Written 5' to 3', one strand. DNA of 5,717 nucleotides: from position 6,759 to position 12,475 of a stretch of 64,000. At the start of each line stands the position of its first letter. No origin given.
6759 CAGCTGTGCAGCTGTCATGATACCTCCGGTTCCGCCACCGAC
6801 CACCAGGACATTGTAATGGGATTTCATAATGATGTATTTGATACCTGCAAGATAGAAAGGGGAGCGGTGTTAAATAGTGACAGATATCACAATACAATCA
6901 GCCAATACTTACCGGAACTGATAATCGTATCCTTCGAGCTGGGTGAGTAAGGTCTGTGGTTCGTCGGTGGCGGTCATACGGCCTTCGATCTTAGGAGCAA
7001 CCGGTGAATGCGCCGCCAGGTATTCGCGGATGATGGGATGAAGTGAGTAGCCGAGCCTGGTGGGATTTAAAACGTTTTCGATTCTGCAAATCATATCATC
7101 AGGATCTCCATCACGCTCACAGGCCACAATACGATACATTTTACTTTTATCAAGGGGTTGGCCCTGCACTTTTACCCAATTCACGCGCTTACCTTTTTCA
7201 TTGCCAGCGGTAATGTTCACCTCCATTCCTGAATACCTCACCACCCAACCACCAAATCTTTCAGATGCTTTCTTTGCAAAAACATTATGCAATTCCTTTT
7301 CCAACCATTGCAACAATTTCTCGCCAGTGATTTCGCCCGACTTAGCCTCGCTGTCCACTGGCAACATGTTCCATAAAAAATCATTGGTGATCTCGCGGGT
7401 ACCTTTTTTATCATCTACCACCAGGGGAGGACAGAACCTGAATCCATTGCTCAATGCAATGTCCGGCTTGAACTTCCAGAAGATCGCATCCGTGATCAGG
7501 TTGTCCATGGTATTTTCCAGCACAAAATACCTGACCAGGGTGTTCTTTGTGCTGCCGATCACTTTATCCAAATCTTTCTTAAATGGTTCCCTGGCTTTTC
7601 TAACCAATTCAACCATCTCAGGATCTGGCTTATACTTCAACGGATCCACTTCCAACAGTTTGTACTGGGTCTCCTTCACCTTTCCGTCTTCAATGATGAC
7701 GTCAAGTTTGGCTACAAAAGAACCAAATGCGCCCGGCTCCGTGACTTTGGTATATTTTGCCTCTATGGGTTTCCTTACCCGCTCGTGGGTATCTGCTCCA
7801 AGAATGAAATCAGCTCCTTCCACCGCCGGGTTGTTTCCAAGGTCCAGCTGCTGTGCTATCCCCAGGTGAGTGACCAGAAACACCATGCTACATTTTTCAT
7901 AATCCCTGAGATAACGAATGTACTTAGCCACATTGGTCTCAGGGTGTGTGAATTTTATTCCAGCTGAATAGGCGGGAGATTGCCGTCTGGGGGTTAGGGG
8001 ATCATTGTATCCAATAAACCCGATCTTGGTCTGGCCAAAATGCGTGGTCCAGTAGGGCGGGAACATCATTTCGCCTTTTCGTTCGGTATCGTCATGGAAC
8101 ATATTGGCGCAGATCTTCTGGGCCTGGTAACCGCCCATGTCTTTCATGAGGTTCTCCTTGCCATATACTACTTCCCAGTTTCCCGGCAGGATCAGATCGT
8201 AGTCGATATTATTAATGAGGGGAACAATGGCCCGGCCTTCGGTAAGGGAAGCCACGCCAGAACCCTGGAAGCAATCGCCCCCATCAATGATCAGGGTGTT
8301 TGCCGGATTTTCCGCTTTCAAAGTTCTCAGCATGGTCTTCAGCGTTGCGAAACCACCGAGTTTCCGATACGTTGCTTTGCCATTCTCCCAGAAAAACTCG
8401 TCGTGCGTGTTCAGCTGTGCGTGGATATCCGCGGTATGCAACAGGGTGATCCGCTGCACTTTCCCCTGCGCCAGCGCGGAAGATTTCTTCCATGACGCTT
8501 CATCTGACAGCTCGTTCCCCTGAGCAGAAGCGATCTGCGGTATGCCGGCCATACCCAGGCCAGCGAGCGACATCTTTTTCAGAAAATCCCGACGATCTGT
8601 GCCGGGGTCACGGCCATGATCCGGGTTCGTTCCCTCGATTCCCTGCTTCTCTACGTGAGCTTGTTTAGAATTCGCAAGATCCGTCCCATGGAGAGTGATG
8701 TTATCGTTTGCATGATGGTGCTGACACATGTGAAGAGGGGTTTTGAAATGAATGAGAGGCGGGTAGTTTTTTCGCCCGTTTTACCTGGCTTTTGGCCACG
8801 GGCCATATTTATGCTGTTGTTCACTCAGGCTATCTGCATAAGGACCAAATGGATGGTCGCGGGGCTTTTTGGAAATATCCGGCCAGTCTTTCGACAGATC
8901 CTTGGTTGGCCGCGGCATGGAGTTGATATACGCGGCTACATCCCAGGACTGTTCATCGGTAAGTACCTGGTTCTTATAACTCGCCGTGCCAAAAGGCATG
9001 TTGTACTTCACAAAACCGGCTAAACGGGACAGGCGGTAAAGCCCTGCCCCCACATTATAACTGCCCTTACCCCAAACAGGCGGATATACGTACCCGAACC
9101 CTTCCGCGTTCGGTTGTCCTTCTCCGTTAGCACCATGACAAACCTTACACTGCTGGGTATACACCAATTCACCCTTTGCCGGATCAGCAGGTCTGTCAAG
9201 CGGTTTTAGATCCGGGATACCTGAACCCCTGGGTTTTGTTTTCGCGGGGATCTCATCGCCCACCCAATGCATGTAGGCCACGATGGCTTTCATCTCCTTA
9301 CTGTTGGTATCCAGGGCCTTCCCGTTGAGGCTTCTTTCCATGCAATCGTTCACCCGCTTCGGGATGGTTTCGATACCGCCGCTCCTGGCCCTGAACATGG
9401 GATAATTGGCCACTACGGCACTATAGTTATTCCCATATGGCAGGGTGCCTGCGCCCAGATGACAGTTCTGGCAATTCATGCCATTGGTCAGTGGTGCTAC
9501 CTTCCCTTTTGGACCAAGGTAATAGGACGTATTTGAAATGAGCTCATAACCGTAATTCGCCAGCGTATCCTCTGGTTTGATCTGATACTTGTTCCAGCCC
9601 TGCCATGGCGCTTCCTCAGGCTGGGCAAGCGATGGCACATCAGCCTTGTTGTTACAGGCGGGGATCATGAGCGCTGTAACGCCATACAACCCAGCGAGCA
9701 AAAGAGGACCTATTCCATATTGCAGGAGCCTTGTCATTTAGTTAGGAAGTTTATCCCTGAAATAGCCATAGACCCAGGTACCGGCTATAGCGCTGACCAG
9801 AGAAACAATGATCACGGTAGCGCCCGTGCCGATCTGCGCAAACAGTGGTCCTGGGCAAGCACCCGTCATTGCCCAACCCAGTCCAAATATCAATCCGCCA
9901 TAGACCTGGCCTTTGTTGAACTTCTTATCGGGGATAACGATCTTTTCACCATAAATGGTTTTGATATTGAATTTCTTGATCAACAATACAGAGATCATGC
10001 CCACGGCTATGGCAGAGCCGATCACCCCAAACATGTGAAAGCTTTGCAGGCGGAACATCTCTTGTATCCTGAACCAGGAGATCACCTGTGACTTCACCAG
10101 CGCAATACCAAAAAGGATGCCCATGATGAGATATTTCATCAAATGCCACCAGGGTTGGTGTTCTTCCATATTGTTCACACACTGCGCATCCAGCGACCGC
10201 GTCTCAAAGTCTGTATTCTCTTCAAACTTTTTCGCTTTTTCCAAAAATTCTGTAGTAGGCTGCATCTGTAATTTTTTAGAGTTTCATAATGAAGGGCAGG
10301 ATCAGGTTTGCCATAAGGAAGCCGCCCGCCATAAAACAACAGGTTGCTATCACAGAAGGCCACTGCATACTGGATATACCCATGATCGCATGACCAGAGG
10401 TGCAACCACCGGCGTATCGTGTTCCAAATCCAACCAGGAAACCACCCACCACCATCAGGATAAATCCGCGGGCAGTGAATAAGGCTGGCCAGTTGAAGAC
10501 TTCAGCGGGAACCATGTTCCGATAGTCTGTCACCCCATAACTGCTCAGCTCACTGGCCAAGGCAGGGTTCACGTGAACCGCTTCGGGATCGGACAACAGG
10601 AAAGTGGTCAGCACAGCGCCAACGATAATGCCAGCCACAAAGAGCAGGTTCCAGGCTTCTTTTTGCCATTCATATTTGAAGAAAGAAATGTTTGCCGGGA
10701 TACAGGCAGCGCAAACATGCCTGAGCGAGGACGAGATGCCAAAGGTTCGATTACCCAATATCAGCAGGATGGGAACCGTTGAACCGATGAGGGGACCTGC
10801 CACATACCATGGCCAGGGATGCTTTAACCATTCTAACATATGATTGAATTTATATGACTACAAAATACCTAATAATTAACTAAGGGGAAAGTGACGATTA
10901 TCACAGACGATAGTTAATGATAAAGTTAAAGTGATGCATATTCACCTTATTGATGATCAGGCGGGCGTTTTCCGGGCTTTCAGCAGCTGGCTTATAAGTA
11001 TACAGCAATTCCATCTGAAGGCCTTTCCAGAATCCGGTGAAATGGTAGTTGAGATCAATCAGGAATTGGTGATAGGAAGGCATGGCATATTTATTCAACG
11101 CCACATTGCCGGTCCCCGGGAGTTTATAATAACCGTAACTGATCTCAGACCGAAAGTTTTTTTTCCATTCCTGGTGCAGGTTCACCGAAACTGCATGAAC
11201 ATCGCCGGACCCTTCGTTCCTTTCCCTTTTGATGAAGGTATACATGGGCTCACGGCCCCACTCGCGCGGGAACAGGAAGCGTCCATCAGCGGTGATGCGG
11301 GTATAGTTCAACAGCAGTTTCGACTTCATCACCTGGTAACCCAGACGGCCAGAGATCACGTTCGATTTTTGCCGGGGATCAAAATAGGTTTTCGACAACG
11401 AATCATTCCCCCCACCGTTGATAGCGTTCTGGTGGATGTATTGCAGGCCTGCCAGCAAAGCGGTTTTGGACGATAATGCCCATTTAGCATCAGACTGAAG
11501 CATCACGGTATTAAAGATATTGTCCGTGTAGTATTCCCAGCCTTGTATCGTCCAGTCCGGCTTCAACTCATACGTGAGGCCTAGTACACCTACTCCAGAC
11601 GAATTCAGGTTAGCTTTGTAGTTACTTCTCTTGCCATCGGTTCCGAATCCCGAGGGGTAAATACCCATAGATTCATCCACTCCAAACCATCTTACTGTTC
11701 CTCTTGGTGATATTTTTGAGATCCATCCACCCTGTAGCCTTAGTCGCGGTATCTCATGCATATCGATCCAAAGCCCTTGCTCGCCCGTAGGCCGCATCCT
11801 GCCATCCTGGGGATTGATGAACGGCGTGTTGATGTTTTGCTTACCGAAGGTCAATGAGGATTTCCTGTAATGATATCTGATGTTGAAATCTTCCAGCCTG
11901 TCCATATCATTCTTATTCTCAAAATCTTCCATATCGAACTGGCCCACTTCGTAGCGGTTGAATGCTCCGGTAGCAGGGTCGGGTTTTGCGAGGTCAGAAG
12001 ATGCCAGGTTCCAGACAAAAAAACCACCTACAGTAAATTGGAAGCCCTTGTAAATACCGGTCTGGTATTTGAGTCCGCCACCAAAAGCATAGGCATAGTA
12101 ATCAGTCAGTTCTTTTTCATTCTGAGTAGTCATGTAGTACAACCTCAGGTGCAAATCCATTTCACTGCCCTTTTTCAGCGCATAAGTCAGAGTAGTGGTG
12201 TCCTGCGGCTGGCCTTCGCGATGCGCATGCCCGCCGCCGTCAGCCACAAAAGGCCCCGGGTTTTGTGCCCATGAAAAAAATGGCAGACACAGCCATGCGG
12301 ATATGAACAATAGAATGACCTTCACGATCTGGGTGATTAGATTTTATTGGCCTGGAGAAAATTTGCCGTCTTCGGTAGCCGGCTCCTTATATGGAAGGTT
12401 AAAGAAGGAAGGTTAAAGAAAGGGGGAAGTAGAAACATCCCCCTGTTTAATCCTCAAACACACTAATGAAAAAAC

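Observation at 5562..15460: SoxYZ-less sulfur-oxidation module: SoxB-like hydrolase paired with TsdA, SQR, PDO-rhodanese, YeeE pair, TauE and porin in a Bacteroidota heterotroph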

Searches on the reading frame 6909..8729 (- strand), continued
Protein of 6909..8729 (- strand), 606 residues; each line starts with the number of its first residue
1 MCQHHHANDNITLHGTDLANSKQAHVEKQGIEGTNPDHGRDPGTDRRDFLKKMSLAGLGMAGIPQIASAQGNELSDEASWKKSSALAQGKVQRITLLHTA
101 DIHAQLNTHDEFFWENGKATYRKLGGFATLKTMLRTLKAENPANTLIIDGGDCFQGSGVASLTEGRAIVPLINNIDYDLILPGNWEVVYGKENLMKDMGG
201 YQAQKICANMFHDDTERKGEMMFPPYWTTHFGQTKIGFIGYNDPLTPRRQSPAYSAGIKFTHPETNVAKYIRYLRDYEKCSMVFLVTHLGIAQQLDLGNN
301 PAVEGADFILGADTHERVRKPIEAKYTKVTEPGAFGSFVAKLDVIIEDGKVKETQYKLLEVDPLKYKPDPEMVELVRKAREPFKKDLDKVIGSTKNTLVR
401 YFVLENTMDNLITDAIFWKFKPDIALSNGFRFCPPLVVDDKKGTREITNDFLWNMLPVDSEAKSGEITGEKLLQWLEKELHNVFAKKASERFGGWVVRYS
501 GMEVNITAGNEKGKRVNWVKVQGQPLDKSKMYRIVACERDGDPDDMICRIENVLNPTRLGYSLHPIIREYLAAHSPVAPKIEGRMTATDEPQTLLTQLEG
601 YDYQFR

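Call 99: find_encoding_contigs(protein=P0371, flank=8000, max_places=2)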
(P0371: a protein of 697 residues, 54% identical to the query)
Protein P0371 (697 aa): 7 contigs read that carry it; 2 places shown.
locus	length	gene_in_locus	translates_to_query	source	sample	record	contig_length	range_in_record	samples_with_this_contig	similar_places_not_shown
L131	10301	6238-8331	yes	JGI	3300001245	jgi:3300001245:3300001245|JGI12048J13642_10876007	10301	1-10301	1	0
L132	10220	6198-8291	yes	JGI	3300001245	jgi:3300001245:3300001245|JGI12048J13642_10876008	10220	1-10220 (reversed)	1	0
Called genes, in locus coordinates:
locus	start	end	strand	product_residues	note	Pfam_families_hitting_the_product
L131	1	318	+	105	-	?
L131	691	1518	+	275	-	PF06202:GDE_C, PF17389:Bac_rhamnosid6H (faint)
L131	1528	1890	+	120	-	PF06202:GDE_C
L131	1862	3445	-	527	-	PF01339:CheB_methylest, PF03705:CheR_N, PF01739:CheR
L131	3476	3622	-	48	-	PF01339:CheB_methylest (weak)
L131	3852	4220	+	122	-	-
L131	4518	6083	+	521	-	PF00753:Lactamase_B, PF00581:Rhodanese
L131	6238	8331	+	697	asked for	PF00149:Metallophos (faint), PF02872:5_nucleotid_C, PF02635:DsrE (weak)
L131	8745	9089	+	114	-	PF00581:Rhodanese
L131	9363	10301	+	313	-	?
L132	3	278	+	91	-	?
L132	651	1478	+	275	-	PF06202:GDE_C, PF17389:Bac_rhamnosid6H (faint)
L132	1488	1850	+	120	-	PF06202:GDE_C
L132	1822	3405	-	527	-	PF01339:CheB_methylest, PF03705:CheR_N, PF01739:CheR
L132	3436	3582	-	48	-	PF01339:CheB_methylest (weak)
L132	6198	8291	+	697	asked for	PF00149:Metallophos (faint), PF02872:5_nucleotid_C, PF02635:DsrE (weak)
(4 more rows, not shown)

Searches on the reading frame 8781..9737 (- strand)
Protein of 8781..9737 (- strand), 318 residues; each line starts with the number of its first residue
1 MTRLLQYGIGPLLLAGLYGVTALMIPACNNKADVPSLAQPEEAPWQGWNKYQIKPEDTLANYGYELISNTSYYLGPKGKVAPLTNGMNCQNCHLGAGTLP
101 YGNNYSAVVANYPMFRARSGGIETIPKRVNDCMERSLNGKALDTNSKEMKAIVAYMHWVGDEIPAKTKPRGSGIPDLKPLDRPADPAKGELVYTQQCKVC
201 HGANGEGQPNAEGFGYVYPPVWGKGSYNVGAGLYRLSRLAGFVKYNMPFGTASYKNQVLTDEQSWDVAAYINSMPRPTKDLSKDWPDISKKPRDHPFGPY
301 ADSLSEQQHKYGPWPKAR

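Call 3: search_protein_families(library=pfam, proteins=[window:8781-9737:-])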
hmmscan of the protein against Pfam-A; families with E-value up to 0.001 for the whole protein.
window:8781-9737:- (318 aa): 3 families
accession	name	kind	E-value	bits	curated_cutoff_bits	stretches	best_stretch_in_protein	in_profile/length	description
PF00034.26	Cytochrom_C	-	2.1e-13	51.8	21.3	1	187-274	2-89/90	Cytochrome c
PF21342.2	SoxA-TsdA_cyt-c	-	5.1e-11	42.9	27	1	84-158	12-81/88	SoxA/TsdA, cytochrome c domain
PF13442.11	Cytochrome_CBB3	-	8.7e-10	39.2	27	1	185-271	2-68/68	Cytochrome C oxidase, cbb3-type, subunit III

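Call 4: search_protein_families(library=ncbifam, proteins=[window:8781-9737:-])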
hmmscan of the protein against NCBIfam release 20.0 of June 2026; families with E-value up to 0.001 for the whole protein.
window:8781-9737:- (318 aa): 3 families
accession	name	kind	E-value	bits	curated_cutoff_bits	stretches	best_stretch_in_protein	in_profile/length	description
TIGR04484.1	thiosulf_SoxA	equivalog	3.2e-09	36.4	110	1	87-164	22-94/212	sulfur oxidation c-type cytochrome SoxA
NF011054.0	PRK14486.1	equivalog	2.3e-08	33.9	447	1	146-274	173-290/294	putative bifunctional cbb3-type cytochrome c oxidase subunit II/cytochrome c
NF050122.1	bc1_QcrC_actin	exception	0.00011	21.6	200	1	184-274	39-117/253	cytochrome bc1 complex diheme cytochrome c subunit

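Call 23: search_solved_structures(query=window:8781-9737:-, show_alignments=2)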
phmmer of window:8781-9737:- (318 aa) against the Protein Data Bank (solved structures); distinct sequences matched with E-value up to 0.001: 6.
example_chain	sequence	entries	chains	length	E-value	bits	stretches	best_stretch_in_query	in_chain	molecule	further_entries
4wqc_A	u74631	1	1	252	4e-45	157.7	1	83-278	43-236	Thiosulfate dehydrogenase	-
4v2k_A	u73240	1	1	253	2.5e-44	155.1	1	83-278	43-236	THIOSULFATE DEHYDROGENASE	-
4wq7_A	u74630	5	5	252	2.7e-44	155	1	83-278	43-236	Thiosulfate dehydrogenase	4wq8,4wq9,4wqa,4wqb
4wqd_A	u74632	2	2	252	2.8e-44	154.9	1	83-278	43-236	Thiosulfate dehydrogenase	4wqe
5lo9_A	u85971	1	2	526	4e-34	121.5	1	83-279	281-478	Cytochrome C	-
3mk7_C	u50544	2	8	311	0.00017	24.1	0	173-277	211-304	Cytochrome c oxidase, cbb3-type, subunit P | Cbb3-type cytochrome c oxidase subunit CcoP1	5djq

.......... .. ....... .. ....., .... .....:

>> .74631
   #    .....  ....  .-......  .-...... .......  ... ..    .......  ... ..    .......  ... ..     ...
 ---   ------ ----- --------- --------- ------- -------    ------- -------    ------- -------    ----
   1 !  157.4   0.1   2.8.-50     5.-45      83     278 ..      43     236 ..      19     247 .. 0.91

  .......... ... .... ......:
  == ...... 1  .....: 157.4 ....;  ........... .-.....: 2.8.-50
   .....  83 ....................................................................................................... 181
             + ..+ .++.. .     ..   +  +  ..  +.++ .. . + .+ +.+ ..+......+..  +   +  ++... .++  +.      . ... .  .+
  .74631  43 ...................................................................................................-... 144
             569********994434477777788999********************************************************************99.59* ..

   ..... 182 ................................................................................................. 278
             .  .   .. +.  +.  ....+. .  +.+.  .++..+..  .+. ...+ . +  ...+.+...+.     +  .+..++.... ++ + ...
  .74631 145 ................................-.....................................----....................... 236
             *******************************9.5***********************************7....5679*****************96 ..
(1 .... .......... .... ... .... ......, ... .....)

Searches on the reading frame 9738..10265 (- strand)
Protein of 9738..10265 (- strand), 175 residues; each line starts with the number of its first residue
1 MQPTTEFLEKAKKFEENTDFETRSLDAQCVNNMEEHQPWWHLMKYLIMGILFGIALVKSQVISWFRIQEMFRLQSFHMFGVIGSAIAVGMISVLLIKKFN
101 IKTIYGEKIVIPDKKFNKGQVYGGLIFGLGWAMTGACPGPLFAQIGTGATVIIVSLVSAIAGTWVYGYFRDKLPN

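Call 3: search_protein_families(library=pfam, proteins=[window:9738-10265:-])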
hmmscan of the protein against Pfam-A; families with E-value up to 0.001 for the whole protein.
window:9738-10265:- (175 aa): 2 families
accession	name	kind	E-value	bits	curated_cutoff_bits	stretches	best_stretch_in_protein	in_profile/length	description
PF20398.3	DUF6691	-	2.1e-12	48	27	1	41-169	2-133/142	Family of unknown function (DUF6691)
PF04143.19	Sulf_transp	-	1e-10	42.2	27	1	67-167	10-104/310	Sulphur transport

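Call 4: search_protein_families(library=ncbifam, proteins=[window:9738-10265:-])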
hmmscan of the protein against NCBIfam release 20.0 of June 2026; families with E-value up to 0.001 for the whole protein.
window:9738-10265:- (175 aa): 2 families
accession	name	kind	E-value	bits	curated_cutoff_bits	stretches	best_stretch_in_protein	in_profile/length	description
NF052577.1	ThSTportTsuASprch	equivalog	8.3e-07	28.7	400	1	44-159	4-114/330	thiosulfate transporter TsuA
NF033796.1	selen_YedE_FdhT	exception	1.2e-06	28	350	1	42-173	216-339/387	selenium metabolism membrane protein YedE/FdhT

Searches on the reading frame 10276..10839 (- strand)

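Call 3: search_protein_families(library=pfam, proteins=[window:10276-10839:-])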
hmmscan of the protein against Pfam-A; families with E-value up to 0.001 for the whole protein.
window:10276-10839:- (187 aa): 1 family
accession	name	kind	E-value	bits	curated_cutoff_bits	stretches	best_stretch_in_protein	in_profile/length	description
PF04143.19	Sulf_transp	-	3.5e-17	63.3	27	2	113-175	249-310/310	Sulphur transport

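Call 4: search_protein_families(library=ncbifam, proteins=[window:10276-10839:-])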
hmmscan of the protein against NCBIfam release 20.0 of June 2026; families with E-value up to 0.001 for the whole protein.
window:10276-10839:- (187 aa): 1 family
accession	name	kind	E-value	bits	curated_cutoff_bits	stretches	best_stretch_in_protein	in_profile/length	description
NF052577.1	ThSTportTsuASprch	equivalog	1.2e-08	34.7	400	1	125-180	272-327/330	thiosulfate transporter TsuA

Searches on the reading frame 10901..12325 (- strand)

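Call 3: search_protein_families(library=pfam, proteins=[window:10901-12325:-])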
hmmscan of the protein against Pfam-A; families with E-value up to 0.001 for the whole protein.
window:10901-12325:- (474 aa): 1 family
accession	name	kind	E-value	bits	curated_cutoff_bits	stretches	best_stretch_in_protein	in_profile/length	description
PF03573.19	OprD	-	7.2e-16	58.7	25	1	131-354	81-278/394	outer membrane porin, OprD family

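Call 4: search_protein_families(library=ncbifam, proteins=[window:10901-12325:-])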
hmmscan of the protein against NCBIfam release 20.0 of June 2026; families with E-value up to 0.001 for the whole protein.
window:10901-12325:- (474 aa): 1 family
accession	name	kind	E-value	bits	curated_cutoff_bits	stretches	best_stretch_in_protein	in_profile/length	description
NF033923.0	opr_proin_2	subfamily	7.4e-05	22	150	0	42-171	21-147/386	Opr family porin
